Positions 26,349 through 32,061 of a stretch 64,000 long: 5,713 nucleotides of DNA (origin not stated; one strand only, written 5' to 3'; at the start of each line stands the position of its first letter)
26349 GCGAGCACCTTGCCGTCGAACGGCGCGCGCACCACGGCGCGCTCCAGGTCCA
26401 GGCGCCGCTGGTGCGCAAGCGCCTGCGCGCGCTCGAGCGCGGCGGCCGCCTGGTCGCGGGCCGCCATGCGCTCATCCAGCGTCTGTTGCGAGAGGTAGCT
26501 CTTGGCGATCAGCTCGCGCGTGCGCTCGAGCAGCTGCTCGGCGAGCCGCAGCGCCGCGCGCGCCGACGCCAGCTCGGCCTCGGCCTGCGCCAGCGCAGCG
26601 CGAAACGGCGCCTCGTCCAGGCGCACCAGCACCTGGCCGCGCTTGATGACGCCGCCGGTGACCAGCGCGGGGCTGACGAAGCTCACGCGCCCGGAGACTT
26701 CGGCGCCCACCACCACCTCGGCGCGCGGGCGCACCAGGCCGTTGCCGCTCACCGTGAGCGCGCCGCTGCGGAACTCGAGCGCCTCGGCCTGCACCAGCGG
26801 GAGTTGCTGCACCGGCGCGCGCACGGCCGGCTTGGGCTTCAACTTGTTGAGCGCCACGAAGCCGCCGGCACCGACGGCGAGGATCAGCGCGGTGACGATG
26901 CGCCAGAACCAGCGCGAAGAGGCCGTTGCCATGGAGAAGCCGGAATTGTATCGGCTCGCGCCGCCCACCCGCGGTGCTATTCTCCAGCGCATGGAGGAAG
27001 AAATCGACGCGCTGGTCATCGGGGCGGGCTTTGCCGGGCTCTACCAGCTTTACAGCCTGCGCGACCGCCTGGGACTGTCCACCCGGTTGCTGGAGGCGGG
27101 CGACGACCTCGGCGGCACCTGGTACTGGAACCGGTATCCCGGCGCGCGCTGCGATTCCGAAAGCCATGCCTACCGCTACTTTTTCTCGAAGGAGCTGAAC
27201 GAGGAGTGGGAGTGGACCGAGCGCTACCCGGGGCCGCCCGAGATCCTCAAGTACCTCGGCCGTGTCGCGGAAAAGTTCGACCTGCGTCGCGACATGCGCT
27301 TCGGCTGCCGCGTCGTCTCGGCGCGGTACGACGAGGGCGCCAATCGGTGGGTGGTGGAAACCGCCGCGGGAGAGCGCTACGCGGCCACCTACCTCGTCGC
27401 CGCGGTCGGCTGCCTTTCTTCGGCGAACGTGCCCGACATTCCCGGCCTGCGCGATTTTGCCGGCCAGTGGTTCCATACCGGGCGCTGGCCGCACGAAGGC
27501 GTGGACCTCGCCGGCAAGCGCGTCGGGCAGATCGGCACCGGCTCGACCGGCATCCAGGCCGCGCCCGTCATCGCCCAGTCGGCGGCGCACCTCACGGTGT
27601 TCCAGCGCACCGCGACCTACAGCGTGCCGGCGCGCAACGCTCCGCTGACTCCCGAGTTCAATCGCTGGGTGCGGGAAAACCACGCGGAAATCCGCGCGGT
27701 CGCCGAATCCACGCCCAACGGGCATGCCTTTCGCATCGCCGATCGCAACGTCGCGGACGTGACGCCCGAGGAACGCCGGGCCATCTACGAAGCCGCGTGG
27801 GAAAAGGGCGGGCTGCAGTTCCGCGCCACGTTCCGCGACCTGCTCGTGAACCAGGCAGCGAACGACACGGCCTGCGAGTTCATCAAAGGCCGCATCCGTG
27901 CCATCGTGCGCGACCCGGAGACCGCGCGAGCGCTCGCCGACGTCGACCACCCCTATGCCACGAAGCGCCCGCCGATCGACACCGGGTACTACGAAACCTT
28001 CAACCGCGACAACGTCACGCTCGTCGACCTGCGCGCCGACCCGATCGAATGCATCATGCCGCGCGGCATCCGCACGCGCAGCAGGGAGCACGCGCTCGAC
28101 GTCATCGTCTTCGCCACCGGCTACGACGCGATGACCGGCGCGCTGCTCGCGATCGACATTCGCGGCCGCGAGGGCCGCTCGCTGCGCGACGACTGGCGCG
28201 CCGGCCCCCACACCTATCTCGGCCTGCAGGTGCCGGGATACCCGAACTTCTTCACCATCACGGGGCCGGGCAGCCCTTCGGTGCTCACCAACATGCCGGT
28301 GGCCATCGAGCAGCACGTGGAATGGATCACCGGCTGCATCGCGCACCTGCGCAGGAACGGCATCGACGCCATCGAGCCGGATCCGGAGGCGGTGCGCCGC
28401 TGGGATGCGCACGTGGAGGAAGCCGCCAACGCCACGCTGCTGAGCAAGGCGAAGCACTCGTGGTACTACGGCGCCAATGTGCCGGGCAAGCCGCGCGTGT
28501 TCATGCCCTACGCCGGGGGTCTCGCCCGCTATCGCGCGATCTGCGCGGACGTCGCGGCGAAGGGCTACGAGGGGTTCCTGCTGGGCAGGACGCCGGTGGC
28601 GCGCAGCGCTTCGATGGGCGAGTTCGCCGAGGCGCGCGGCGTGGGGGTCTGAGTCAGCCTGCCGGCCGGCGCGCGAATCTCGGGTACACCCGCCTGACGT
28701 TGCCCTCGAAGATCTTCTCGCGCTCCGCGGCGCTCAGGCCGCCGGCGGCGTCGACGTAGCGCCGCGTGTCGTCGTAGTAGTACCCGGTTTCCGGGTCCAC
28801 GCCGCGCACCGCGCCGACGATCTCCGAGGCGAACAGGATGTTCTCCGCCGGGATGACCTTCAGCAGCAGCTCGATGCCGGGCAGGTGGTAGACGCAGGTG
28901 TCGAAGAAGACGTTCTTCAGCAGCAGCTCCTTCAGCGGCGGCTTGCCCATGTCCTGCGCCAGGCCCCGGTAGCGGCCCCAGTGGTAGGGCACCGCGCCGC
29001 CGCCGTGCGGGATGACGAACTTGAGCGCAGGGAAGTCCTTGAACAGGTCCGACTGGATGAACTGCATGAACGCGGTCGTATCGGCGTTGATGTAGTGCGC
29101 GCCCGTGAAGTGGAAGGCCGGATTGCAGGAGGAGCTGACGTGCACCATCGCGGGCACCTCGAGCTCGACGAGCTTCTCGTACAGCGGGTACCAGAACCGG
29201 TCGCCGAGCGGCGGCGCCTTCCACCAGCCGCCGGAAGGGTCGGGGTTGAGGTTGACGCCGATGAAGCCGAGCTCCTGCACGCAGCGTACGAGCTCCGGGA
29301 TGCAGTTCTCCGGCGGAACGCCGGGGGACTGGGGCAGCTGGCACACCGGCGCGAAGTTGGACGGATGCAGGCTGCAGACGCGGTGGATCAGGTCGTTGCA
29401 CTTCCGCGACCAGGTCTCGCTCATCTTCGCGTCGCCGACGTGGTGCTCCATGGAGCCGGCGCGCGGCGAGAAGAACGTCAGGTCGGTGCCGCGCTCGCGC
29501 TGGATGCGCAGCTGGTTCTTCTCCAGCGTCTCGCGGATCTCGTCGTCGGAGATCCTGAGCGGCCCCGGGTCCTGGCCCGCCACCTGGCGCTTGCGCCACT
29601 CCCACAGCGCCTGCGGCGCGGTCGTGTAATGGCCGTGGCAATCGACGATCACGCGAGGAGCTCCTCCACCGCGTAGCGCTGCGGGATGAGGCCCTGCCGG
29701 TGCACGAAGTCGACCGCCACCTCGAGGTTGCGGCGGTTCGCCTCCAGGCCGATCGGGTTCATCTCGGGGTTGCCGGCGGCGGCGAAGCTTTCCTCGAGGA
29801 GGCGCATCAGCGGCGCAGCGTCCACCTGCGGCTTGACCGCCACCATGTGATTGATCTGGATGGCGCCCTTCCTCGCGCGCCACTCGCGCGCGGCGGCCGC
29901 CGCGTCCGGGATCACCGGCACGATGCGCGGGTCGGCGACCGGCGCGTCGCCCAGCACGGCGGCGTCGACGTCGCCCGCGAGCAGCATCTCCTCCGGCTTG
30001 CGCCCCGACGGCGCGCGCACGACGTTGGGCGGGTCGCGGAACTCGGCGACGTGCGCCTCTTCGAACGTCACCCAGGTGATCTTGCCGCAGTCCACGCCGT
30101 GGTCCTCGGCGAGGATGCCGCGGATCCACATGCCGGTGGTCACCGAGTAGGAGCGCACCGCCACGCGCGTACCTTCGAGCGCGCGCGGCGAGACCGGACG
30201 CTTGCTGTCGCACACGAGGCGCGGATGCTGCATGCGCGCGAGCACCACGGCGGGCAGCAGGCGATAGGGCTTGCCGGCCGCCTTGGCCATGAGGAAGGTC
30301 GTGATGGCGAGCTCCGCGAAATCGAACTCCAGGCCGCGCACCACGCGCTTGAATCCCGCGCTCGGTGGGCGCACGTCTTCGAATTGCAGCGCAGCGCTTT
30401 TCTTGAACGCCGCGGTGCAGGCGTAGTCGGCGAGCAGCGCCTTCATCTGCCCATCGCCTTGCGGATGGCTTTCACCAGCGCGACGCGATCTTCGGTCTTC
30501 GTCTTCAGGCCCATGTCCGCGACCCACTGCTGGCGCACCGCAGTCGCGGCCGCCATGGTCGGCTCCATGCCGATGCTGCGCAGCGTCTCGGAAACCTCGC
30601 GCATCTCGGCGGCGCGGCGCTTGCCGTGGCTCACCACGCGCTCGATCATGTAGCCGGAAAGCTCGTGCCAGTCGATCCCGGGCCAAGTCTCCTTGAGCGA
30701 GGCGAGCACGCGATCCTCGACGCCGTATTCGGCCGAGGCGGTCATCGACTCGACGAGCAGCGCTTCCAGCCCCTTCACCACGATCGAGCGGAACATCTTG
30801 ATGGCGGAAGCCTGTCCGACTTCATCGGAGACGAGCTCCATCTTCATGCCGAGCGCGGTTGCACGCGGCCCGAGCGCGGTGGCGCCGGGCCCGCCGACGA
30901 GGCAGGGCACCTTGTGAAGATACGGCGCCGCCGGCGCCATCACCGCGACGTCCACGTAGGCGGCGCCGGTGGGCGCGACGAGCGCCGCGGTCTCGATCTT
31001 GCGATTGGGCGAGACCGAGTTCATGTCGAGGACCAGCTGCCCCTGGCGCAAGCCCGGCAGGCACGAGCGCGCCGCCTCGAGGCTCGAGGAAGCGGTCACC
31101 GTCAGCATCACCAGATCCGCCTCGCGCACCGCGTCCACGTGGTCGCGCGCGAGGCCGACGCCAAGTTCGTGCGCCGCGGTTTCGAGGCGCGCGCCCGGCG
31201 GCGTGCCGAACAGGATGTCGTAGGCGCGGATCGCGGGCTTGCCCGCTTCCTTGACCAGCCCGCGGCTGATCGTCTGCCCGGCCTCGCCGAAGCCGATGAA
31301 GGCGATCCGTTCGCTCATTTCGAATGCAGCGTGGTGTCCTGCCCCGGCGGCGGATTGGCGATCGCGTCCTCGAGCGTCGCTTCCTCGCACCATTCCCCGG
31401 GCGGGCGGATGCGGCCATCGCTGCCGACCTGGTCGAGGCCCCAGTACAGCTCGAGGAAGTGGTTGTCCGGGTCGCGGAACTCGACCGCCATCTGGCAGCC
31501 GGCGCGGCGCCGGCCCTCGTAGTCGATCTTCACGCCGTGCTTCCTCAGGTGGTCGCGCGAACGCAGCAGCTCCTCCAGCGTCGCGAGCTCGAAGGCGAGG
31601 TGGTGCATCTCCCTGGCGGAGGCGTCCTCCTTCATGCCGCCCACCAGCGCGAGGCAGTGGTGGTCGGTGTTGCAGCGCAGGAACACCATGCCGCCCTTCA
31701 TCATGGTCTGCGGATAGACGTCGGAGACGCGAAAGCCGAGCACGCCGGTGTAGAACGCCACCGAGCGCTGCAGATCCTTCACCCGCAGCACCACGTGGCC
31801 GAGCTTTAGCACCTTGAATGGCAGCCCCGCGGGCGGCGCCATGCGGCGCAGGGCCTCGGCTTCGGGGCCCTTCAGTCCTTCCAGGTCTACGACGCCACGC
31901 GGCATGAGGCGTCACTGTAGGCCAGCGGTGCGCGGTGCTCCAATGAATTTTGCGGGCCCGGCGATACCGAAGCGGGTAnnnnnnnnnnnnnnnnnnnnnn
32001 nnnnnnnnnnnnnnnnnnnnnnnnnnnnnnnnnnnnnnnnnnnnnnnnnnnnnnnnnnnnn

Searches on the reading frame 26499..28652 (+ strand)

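Call 22: search_protein_families(library=pfam, proteins=[window:26499-28652:+], max_evalue=0.001)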
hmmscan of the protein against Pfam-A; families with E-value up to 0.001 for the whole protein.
window:26499-28652:+ (717 aa): 6 families
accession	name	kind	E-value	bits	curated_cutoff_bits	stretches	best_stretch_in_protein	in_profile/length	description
PF00743.25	FMO-like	-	1.6e-11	43.8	22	1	173-374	6-218/532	Flavin-binding monooxygenase-like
PF13450.12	NAD_binding_8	-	2.4e-10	41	21.9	1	173-226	1-53/68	NAD(P)-binding Rossmann-like domain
PF07992.20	Pyr_redox_2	-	6e-10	39.5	26.1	1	170-378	2-180/291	Pyridine nucleotide-disulphide oxidoreductase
PF13738.12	Pyr_redox_3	-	9.9e-10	38.6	30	1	172-377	1-202/305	Pyridine nucleotide-disulphide oxidoreductase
PF01266.30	DAO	-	8.2e-07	29.3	27.9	0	170-211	1-42/353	FAD dependent oxidoreductase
PF13434.12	Lys_Orn_oxgnase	-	0.00029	20.5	21.3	0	250-373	98-224/339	L-lysine 6-monooxygenase/L-ornithine 5-monooxygenase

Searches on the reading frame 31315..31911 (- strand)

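Call 33: search_protein_families(library=pfam, proteins=[window:31315-31911:-], max_evalue=0.00001)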
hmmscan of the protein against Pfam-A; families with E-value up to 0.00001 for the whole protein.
window:31315-31911:- (198 aa): 2 families
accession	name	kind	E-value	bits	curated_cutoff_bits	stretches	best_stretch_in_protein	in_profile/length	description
PF00903.31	Glyoxalase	-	4e-25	89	20.6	1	36-155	1-121/121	Glyoxalase/Bleomycin resistance protein/Dioxygenase superfamily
PF22677.2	Ble-like_N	-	1.9e-06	27.9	24.5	1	39-68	4-32/41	Bleomycin resistance protein-like N-terminal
